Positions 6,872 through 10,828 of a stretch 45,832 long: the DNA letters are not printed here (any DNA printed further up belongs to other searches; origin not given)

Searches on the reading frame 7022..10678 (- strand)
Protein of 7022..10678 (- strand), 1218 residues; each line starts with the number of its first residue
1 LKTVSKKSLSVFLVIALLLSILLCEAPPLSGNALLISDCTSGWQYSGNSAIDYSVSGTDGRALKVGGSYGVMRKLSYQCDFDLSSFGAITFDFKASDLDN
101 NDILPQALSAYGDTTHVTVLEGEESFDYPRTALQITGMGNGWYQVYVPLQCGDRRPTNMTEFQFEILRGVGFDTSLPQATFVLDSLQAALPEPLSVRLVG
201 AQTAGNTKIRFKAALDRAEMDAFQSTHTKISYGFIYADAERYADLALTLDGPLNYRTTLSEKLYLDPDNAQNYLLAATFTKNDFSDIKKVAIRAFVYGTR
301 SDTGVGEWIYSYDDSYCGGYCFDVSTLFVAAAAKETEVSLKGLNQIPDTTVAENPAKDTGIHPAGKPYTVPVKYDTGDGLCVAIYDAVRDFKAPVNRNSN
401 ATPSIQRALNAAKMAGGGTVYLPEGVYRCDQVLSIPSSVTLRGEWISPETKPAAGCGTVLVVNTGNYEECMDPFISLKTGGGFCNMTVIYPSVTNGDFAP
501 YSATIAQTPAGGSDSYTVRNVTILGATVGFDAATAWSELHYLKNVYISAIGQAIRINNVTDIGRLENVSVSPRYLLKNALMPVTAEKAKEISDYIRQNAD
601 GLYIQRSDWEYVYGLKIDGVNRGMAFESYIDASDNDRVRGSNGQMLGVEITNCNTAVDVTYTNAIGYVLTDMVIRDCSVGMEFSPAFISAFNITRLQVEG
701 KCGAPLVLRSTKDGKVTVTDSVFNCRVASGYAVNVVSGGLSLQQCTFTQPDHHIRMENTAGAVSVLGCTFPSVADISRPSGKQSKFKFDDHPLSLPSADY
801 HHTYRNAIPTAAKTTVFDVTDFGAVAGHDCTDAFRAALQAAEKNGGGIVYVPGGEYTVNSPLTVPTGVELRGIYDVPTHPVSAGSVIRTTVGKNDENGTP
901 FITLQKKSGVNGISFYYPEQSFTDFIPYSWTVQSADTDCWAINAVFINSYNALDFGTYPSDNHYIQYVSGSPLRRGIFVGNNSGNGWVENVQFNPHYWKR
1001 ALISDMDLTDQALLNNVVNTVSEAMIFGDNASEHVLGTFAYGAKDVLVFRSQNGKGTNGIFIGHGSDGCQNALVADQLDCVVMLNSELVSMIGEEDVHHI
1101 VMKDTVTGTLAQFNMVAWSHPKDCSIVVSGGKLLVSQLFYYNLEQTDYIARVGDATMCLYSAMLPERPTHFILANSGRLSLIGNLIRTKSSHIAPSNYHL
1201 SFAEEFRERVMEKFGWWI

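Call 8: search_protein_families(library=pfam, proteins=[window:7022-10678:-], max_evalue=0.01)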
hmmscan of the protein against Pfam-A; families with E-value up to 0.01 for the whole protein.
window:7022-10678:- (1218 aa): 1 family
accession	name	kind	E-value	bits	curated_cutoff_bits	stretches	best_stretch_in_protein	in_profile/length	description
PF12708.12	Pect-lyase_RHGA_epim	-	3.9e-20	73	27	2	388-468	4-86/213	Rhamnogalacturonase A/epimerase, pectate lyase-like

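Call 41: search_solved_structures(query=window:7022-10678:-, max_evalue=0.001)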
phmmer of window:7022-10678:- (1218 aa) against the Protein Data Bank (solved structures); distinct sequences matched with E-value up to 0.001: 3.
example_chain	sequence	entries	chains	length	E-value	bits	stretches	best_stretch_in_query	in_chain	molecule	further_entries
2pyg_A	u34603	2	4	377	6.8e-05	23.9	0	388-430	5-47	Poly(beta-D-mannuronate) C5 epimerase 4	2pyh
5lw3_A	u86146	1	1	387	0.0001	23.3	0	388-431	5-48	Poly(beta-D-mannuronate) C5 epimerase 6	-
3zpp_A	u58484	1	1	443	0.00043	21.2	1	799-861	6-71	CELL WALL SURFACE ANCHOR FAMILY PROTEIN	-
